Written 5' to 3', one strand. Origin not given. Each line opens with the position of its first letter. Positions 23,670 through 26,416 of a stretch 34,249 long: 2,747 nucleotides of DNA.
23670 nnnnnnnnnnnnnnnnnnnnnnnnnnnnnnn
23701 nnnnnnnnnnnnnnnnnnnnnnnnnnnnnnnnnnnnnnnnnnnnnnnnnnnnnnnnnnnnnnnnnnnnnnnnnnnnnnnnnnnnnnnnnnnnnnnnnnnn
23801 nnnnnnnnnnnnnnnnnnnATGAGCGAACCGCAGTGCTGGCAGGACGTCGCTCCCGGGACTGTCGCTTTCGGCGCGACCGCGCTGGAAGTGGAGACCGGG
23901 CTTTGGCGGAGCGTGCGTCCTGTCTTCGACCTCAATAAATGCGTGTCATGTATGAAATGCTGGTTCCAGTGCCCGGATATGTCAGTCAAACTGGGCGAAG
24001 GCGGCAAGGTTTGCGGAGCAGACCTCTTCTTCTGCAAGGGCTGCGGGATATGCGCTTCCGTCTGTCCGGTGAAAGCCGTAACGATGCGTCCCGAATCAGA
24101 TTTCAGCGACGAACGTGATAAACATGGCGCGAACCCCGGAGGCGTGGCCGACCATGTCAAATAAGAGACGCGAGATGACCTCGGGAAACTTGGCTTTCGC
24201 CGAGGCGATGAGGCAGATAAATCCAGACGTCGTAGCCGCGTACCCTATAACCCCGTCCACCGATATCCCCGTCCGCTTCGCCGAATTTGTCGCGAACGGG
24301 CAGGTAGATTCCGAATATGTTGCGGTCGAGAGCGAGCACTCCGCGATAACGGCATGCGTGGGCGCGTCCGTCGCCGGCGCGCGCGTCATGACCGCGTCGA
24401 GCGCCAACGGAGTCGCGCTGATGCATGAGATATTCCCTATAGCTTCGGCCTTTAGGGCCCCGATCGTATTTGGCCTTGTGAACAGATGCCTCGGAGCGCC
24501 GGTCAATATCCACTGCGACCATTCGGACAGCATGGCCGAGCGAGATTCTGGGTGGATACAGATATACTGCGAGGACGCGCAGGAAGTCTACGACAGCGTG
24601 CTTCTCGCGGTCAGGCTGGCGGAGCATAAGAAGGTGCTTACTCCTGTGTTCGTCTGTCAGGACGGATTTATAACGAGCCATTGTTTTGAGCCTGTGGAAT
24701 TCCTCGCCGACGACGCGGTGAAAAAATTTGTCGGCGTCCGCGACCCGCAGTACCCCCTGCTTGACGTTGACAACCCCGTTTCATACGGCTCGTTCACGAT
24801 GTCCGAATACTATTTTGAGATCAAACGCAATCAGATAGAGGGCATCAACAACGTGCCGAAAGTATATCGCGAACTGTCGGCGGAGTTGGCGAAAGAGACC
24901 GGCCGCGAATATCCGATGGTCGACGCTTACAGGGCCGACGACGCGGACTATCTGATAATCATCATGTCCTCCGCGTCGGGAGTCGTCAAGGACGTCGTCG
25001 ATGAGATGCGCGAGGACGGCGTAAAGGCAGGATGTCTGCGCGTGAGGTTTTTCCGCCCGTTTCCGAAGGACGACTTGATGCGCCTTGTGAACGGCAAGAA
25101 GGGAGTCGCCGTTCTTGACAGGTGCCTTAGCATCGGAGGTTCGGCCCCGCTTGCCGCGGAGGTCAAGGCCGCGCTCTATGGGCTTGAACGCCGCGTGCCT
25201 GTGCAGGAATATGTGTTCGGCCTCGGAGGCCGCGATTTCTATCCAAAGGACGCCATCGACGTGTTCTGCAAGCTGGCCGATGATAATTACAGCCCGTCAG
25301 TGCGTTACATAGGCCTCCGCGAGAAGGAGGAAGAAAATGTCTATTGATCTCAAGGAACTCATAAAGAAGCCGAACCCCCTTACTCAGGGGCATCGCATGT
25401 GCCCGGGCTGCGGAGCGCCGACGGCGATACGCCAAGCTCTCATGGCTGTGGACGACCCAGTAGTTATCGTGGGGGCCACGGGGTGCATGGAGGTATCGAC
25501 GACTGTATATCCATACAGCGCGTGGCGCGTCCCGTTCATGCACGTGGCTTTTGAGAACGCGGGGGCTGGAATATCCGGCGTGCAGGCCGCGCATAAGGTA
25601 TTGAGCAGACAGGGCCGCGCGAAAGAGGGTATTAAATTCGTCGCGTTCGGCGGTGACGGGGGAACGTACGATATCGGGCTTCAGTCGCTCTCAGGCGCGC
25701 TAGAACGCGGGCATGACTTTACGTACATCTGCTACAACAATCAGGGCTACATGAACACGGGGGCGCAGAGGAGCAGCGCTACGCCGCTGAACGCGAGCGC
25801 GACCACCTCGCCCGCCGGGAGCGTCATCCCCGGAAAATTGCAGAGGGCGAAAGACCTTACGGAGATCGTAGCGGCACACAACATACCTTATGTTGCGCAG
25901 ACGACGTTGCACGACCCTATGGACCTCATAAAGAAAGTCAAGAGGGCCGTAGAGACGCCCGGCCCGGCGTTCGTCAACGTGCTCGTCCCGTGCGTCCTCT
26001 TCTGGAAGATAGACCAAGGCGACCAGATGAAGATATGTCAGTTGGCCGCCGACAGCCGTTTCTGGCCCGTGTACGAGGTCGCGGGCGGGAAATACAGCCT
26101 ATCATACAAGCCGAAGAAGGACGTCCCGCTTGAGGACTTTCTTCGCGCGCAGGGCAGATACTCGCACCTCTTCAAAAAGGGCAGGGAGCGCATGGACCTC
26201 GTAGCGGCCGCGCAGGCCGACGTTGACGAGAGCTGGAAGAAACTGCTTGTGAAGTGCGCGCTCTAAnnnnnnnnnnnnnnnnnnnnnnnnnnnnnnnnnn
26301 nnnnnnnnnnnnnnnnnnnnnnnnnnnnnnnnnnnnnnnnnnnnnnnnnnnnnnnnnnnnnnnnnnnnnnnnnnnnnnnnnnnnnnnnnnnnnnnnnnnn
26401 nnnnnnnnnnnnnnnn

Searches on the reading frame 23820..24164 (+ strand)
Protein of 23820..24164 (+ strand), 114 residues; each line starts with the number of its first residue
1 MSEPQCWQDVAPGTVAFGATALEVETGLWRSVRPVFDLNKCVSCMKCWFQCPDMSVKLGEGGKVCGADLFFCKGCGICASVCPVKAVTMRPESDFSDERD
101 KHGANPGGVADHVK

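Call 7: search_protein_families(library=pfam, proteins=[window:23820-24164:+])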
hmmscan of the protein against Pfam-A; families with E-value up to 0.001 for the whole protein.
window:23820-24164:+ (114 aa): 11 families
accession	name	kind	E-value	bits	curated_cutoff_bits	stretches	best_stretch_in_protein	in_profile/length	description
PF00037.32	Fer4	-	3.9e-10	39.6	21.1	1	72-88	8-24/24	4Fe-4S binding domain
PF12838.12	Fer4_7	-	7.9e-09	36.3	27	1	72-95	2-25/52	4Fe-4S dicluster domain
PF14697.11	Fer4_21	-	4.9e-08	33.4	35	1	37-89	4-59/59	4Fe-4S dicluster domain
PF12797.12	Fer4_2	-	1.9e-07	31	24.5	1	68-84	6-22/22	4Fe-4S binding domain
PF13237.11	Fer4_10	-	5.1e-07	30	25.5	1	34-83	2-53/53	4Fe-4S dicluster domain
PF12837.12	Fer4_6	-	1.4e-06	28.4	25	0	34-53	2-21/24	4Fe-4S binding domain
PF13484.11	Fer4_16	-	1.5e-06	29.3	30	1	72-95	2-24/66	4Fe-4S double cluster binding domain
PF13183.11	Fer4_8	-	6.7e-06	27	27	0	72-100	5-34/68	4Fe-4S dicluster domain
PF13187.11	Fer4_9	-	3.3e-05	24.2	27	1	40-86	1-51/52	4Fe-4S dicluster domain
PF13534.11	Fer4_17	-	4.8e-05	24.3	22.2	0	37-53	42-58/61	4Fe-4S dicluster domain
PF25160.1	LdpA_Fe-S-bd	-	9.8e-05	22.5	27.6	0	72-90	28-46/49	LdpA Fe-S cluster-binding domain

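Call 8: search_protein_families(library=ncbifam, proteins=[window:23820-24164:+])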
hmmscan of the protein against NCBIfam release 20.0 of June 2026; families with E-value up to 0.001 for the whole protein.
window:23820-24164:+ (114 aa): 52 families (the best 25 are shown)
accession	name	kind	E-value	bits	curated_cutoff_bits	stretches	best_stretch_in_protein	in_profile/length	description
TIGR02179.1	PorD_KorD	subfamily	6.9e-26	90.2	60.05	1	20-92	6-77/78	2-oxoacid:acceptor oxidoreductase, delta subunit, pyruvate/2-ketoisovalerate family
NF040684.1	PorD_Arch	equivalog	2.4e-25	88.5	120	1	15-92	8-84/85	pyruvate synthase subunit PorD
NF045790.1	OxalOxreddelta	equivalog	2.5e-23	82.7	230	1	24-97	245-316/316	oxalate oxidoreductase subunit delta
NF007202.0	PRK09623.1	equivalog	1.4e-19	70.3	166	1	19-92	31-103/105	3-methyl-2-oxobutanoate dehydrogenase subunit delta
NF007204.0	PRK09625.1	equivalog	7.7e-19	68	125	1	23-92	43-113/133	pyruvate flavodoxin oxidoreductase subunit delta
NF007203.0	PRK09624.1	equivalog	3.6e-17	62.5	171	1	10-92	21-103/105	pyuvate ferredoxin oxidoreductase subunit delta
NF045763.1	PhenlGlyoxDHPadF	equivalog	2.7e-15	56.3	150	1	23-87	15-77/78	NADH-dependent phenylglyoxylate dehydrogenase subunit delta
TIGR02700.1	flavo_MJ0208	hypoth_equivalog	7.4e-09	35.2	251.35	1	24-88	132-195/234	dihydromethanopterin reductase (acceptor)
NF042987.1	OGOR_delta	exception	1.2e-08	35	125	1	67-88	28-49/89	2-oxoglutarate ferredoxin oxidoreductase subunit delta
TIGR01971.1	NuoI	subfamily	3.1e-08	33.2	113.05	1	39-99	42-110/121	NADH-quinone oxidoreductase, chain I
TIGR01944.1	rnfB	subfamily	2e-07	30.8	68.7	1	37-97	111-170/190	RnfABCDGE type electron transport complex subunit B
NF038196.1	ferrodoxin_EFR1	subfamily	3.2e-07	30.6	75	0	72-90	186-204/242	EFR1 family ferrodoxin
NF006183.0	PRK08318.1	equivalog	5.5e-07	28.7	335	1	31-93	334-401/422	NAD-dependent dihydropyrimidine dehydrogenase subunit PreA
NF040770.1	hetero_SS_HdrA2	exception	8.7e-07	27.4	1100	1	32-94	570-630/777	CoB-CoM heterodisulfide reductase HdrA2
NF040864.1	HgcB_ferredoxin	equivalog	9.1e-07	28.6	99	1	36-91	11-65/93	mercury methylation ferredoxin HgcB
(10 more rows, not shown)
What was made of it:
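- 23820..24164 (+): OFOR delta subunit, a 2x[4Fe-4S] ferredoxin-like protein. TIGR02179 (PorD_KorD) scores 90.2 bits, above its cutoff of 60.05 (call 8).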

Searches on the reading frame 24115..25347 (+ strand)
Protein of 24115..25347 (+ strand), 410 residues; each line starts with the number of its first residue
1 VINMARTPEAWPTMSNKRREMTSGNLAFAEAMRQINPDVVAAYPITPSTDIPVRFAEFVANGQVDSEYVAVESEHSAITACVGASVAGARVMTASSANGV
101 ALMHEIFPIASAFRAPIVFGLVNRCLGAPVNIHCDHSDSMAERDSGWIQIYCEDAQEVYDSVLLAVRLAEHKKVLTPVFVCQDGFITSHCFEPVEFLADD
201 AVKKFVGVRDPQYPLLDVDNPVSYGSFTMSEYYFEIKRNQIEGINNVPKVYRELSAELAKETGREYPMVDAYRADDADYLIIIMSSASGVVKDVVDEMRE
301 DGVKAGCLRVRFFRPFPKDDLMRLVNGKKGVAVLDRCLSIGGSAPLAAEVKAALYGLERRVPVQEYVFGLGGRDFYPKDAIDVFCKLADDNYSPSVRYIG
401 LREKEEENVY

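Call 7: search_protein_families(library=pfam, proteins=[window:24115-25347:+])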
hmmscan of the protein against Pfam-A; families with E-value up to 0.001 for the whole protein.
window:24115-25347:+ (410 aa): 3 families
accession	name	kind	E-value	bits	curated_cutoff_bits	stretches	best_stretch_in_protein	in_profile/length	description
PF01855.24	POR_N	-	1.3e-69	234.9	27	1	30-253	1-228/231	Pyruvate flavodoxin/ferredoxin oxidoreductase, thiamine diP-bdg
PF17147.9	PFOR_II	-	1.3e-29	103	27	1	277-379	1-101/102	Pyruvate:ferredoxin oxidoreductase core domain II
PF02780.25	Transketolase_C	-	0.00048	20.5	25.9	1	275-355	8-90/124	Transketolase, C-terminal domain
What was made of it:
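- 24154..25347 (+): OFOR alpha subunit. The start is either 24154 or 24175. PF01855 and PF17147 (call 7).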

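Call 8: search_protein_families(library=ncbifam, proteins=[window:24115-25347:+])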
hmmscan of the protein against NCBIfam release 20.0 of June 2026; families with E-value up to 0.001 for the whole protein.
window:24115-25347:+ (410 aa): 13 families
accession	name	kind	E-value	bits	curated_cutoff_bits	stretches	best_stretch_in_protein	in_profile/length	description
NF040682.1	PorA_Arch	equivalog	7.2e-143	476.2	550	1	20-403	4-387/387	pyruvate synthase subunit PorA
NF007201.0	PRK09622.1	equivalog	5.6e-115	384.5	590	1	16-390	7-381/405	2-oxoacid:ferredoxin oxidoreductase subunit alpha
NF006233.0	PRK08367.1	equivalog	2.5e-107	359.1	625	1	19-402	4-390/394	pyruvate ferredoxin oxidoreductase subunit alpha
NF006232.0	PRK08366.1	equivalog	4.2e-104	348.3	646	1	18-380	6-367/394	2-ketoisovalerate ferredoxin oxidoreductase subunit alpha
NF045764.1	PhenlGlyoxDHPadG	equivalog_domain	1.9e-82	276.9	700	1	22-376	5-368/398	NADH-dependent phenylglyoxylate dehydrogenase subunit alpha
NF045791.1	OxalOxredalpha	equivalog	1.1e-69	235.4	500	1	19-385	4-373/395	oxalate oxidoreductase subunit alpha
TIGR02176.1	pyruv_ox_red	equivalog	3.3e-49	167.7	911.35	1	21-390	3-381/1167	pyruvate:ferredoxin (flavodoxin) oxidoreductase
NF006412.0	PRK08659.1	equivalog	2.9e-33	115.6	411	1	17-333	3-331/378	2-oxoacid:acceptor oxidoreductase subunit alpha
TIGR03710.1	OAFO_sf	subfamily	1.4e-32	113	482.75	2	13-124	187-296/561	2-oxoacid:acceptor oxidoreductase subunit alpha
NF005507.0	PRK07119.1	subfamily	2.4e-32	112.1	399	1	18-334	3-304/352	3-methyl-2-oxobutanoate dehydrogenase subunit VorB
NF007206.0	PRK09627.1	equivalog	5e-23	81.6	579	2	20-186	4-172/375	2-oxoglutarate synthase subunit alpha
NF041170.1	Oxoac_fdxalpha_Archa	equivalog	2.8e-19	68.9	800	2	38-124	254-349/636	2-oxoacid:ferredoxin oxidoreductase subunit alpha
TIGR03336.1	IOR_alpha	equivalog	2.3e-08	32.8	650.9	1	20-100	3-81/595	indolepyruvate ferredoxin oxidoreductase subunit alpha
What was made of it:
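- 24154..25347 (+): PorA_Arch scores 476 bits, below its cutoff of 550 (call 8).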

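Call 9: find_related_loci(query=window:24163-25344:+, collection=genome_contigs, flank=4000)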
Query window:24163-25344:+ (394 aa) in genome_contigs; peptide patterns used: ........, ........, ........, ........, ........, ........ (x = any residue, [..] = any of these).
385 stretches matched a pattern; 181 encode a relative of the query (tblastn E <= 1e-3); the best 80 are kept; 80 distinct loci.
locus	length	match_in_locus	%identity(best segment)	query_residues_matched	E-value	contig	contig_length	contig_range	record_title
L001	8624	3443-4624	88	1-394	0e+0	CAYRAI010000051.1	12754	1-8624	MAG TPA_asm: uncultured Synergistaceae bacterium isolate SRP192927_co1_913 genome assembly, contig: NODE_11294_length_12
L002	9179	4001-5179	87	1-393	0e+0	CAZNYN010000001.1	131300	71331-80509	MAG TPA_asm: uncultured Synergistaceae bacterium isolate SRP335695_co1_74 genome assembly, contig: NODE_28_length_131300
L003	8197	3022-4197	83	1-392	0e+0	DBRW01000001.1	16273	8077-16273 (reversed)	MAG TPA_asm: Synergistaceae bacterium UBA1358 UBA1358_contig_4422, whole genome shotgun sequence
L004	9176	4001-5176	83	1-392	0e+0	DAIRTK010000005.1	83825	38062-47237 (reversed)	MAG TPA_asm: Synergistaceae bacterium isolate CTOTU7657 NODE_618_length_83825_cov_40.437866, whole genome shotgun sequen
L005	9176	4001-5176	83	1-392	0e+0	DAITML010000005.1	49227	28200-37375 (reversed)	MAG TPA_asm: Synergistaceae bacterium isolate CTOTU7595 NODE_1371_length_49227_cov_22.025543, whole genome shotgun seque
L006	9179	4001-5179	82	1-393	0e+0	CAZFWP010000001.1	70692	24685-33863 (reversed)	MAG TPA_asm: uncultured Synergistaceae bacterium isolate binchicken_co35_300 genome assembly, contig: NODE_80_length_706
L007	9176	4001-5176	83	1-392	0e+0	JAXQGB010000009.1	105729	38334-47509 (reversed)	MAG: Synergistota bacterium isolate IBPM_KMB_001 NODE_27_length_105729_cov_83.591962, whole genome shotgun sequence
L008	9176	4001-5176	83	1-392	0e+0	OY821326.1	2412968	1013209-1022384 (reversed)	MAG: Synergistaceae bacterium isolate a20e232d-ae79-494a-a7eb-231c2e3632a3 genome assembly, chromosome: 1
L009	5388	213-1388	84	1-392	0e+0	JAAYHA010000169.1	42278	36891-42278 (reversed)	MAG: Synergistaceae bacterium isolate AS09scLD_30 122450_AS09, whole genome shotgun sequence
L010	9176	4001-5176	83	1-392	0e+0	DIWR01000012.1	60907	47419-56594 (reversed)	MAG TPA_asm: Synergistaceae bacterium UBA6101 UBA6101_contig_8759, whole genome shotgun sequence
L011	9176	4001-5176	80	1-392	0e+0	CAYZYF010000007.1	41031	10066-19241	MAG TPA_asm: uncultured Synergistaceae bacterium isolate binchicken_co45_317 genome assembly, contig: NODE_1287_length_4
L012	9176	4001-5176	80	1-392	0e+0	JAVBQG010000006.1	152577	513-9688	MAG: Synergistaceae bacterium isolate EPI_MAG_00160 c_000000600358, whole genome shotgun sequence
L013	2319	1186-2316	83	1-377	0e+0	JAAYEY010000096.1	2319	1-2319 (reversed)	MAG: Synergistaceae bacterium isolate AS07pgkLD_227 38308_AS07, whole genome shotgun sequence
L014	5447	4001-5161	79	1-387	0e+0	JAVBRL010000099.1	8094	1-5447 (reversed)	MAG: Synergistaceae bacterium isolate EPI_MAG_00194 c_000000783132, whole genome shotgun sequence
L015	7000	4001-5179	78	1-393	0e+0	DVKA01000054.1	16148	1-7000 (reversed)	MAG TPA_asm: Candidatus Caccocola faecipullorum isolate ChiHcec3-7374 ChiHcec3__C53302_L16148_SRR6323320, whole genome s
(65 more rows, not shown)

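Call 59: search_solved_structures(query=window:24163-25344:+, max_evalue=1e-10)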
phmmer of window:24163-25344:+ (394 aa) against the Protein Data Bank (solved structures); distinct sequences matched with E-value up to 1e-10: 8.
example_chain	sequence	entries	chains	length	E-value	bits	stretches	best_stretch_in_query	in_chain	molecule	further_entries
9bt4_B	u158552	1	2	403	1.4e-84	287.5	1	5-359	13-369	Pyruvate:Ferredoxin Oxidoreductase, subunit alpha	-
5c4i_A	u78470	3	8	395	3.9e-57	197.2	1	6-371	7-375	Oxalate oxidoreductase subunit alpha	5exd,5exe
6cin_A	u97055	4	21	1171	3.5e-34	121.6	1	6-373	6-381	PYRUVATE-FERREDOXIN OXIDOREDUCTASE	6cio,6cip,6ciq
7plm_A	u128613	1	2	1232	1.2e-29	106.7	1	4-369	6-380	Pyruvate:ferredoxin oxidoreductase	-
1b0p_A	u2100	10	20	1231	1.2e-29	106.7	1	4-369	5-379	PROTEIN (PYRUVATE-FERREDOXIN OXIDOREDUCTASE) | Pyruvate-Ferredoxin Oxidoreductase | PYRUVATE FERREDOXIN OXIDOREDUCTASE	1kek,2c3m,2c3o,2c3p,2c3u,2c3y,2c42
5b46_A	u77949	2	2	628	9.3e-14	54.4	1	25-332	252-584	2-oxoacid--ferredoxin oxidoreductase alpha subunit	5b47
1yd7_A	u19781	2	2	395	2.1e-13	53.3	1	8-308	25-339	2-keto acid:ferredoxin oxidoreductase subunit alpha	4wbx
8ys5_A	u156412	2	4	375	4.2e-12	49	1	5-306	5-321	2-oxoglutarate synthase subunit alpha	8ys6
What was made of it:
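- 24154..25347 (+): The closest solved structure is 9bt4 chain B (call 59).
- The enzyme is POR-like (calls 8, 59).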

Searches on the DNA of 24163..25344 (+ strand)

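Call 43: search_rna_families(sources=[L035, L036, L043, L052, L048, L049, L059, L054, L038, L039, L062, L063, L064, L042, L047], threshold=gathering)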
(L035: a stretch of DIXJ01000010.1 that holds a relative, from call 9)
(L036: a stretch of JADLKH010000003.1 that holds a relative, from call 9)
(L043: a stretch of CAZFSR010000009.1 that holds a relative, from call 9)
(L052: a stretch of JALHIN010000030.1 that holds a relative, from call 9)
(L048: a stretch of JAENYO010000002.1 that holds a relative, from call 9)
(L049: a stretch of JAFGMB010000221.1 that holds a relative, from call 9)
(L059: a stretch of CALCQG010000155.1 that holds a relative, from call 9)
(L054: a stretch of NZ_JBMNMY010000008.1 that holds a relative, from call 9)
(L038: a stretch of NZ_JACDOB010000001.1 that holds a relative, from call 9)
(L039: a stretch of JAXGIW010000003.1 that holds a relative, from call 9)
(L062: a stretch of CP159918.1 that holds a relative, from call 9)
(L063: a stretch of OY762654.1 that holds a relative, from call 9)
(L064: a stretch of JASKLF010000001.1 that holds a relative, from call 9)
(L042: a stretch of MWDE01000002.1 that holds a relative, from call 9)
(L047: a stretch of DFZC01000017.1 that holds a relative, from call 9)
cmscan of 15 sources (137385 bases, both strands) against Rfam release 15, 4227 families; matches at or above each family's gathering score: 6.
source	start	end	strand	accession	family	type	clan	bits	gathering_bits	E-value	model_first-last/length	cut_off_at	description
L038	6188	6262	+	RF00005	tRNA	Gene; tRNA;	CL00001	65.3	29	1.3e-11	1-71/71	no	tRNA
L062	6197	6271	+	RF00005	tRNA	Gene; tRNA;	CL00001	65.3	29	1.3e-11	1-71/71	no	tRNA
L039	6191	6265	+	RF00005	tRNA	Gene; tRNA;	CL00001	63.8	29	3.5e-11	1-71/71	no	tRNA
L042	6193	6267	+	RF00005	tRNA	Gene; tRNA;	CL00001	63.8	29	3.5e-11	1-71/71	no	tRNA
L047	6192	6266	+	RF00005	tRNA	Gene; tRNA;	CL00001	63.8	29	3.5e-11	1-71/71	no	tRNA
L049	6179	6253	+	RF00005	tRNA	Gene; tRNA;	CL00001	60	29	3.8e-10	1-71/71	no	tRNA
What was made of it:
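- Tried and rejected: Rfam on 15 OFOR loci without the leader found only tRNAs downstream, with no T-box or other element (call 43).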

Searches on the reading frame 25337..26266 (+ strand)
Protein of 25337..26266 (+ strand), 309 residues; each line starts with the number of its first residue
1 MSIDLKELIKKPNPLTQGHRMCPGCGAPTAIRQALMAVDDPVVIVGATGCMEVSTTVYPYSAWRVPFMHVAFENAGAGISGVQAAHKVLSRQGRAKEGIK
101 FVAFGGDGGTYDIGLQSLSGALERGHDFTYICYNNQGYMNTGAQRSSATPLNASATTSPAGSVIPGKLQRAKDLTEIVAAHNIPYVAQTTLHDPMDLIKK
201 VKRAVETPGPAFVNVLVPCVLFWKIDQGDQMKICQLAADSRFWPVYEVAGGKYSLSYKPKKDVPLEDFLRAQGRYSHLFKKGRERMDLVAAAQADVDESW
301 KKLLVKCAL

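Call 7: search_protein_families(library=pfam, proteins=[window:25337-26266:+])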
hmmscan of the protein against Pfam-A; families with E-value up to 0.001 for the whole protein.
window:25337-26266:+ (309 aa): 1 family
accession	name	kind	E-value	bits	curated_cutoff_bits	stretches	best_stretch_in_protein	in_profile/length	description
PF02775.26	TPP_enzyme_C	-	6.5e-21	75.1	21.9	1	48-215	2-151/151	Thiamine pyrophosphate enzyme, C-terminal TPP binding domain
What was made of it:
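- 25337..26266 (+): OFOR beta subunit, which binds thiamine pyrophosphate. PF02775 (call 7).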

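Call 8: search_protein_families(library=ncbifam, proteins=[window:25337-26266:+])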
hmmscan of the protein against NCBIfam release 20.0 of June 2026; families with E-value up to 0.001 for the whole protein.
window:25337-26266:+ (309 aa): 10 families
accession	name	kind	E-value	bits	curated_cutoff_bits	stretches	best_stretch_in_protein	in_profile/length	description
NF008819.1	PRK11865.1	equivalog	4.1e-100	334.9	405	1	6-305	5-298/300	pyruvate synthase subunit PorB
NF008818.0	PRK11864.1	subfamily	7.7e-79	264.9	405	1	8-304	7-293/300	3-methyl-2-oxobutanoate dehydrogenase subunit beta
NF045792.1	OxalOxredbeta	equivalog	1.3e-68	231.4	590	1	16-288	18-294/311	oxalate oxidoreductase subunit beta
NF045766.1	PhenlGlyoxDHPadI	equivalog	6.8e-48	163.5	700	1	16-292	153-428/443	NADH-dependent phenylglyoxylate dehydrogenase subunit beta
TIGR02176.1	pyruv_ox_red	equivalog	9.5e-22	76.7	911.35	1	103-303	958-1162/1167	pyruvate:ferredoxin (flavodoxin) oxidoreductase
NF008820.0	PRK11866.1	equivalog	1.9e-18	66.9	402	1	15-227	16-209/287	2-oxoacid ferredoxin oxidoreductase subunit beta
TIGR02177.1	PorB_KorB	subfamily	5.1e-14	52.4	261.9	1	21-228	3-196/286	2-oxoacid:acceptor oxidoreductase, beta subunit, pyruvate/2-ketoisovalerate family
NF041171.1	Oxoac_fdxbeta_Archa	equivalog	2.2e-09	37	423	1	21-244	5-216/296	2-oxoacid:ferredoxin oxidoreductase subunit beta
NF008821.0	PRK11869.1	equivalog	7e-09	35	438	1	22-226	17-207/286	2-oxoacid ferredoxin oxidoreductase subunit beta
NF007207.0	PRK09628.1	equivalog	8.7e-08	32.1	364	1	100-221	88-204/277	2-oxoglutarate ferredoxin oxidoreductase subunit beta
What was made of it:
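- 25337..26266 (+): PorB PRK11865 scores 335 bits, below its cutoff of 405 (call 8).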

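Call 60: search_solved_structures(query=window:25337-26263:+, max_evalue=1e-10)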
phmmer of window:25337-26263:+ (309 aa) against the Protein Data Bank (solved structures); distinct sequences matched with E-value up to 1e-10: 5.
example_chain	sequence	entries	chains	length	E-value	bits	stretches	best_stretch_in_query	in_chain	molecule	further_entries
9bt4_C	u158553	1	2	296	9.3e-81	274.7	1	14-295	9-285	Pyruvate:Ferredoxin Oxidoreductase, subunit beta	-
5c4i_C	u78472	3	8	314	6.5e-61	209.5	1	16-287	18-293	Oxalate oxidoreductase subunit beta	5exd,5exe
1b0p_A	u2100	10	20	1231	1.4e-19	73.8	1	103-287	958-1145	PROTEIN (PYRUVATE-FERREDOXIN OXIDOREDUCTASE) | Pyruvate-Ferredoxin Oxidoreductase | PYRUVATE FERREDOXIN OXIDOREDUCTASE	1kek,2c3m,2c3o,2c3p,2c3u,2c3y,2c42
7plm_A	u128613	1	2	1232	1.4e-19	73.8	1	103-287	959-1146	Pyruvate:ferredoxin oxidoreductase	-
6cin_A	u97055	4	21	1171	2.3e-16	63.3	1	103-297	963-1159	PYRUVATE-FERREDOXIN OXIDOREDUCTASE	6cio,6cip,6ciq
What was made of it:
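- Closest known: Anabolic four-subunit pyruvate:ferredoxin oxidoreductase of methanogens. Same: This is the closest solved structure: alpha 287 bits, beta 275 bits (calls 59, 60).
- The closest solved structure is the four-subunit PFOR 9bt4 (calls 59, 60). The closest solved structure is a PFOR (calls 59, 60).
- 25337..26266 (+): The closest solved structure is 9bt4 chain C (call 60).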
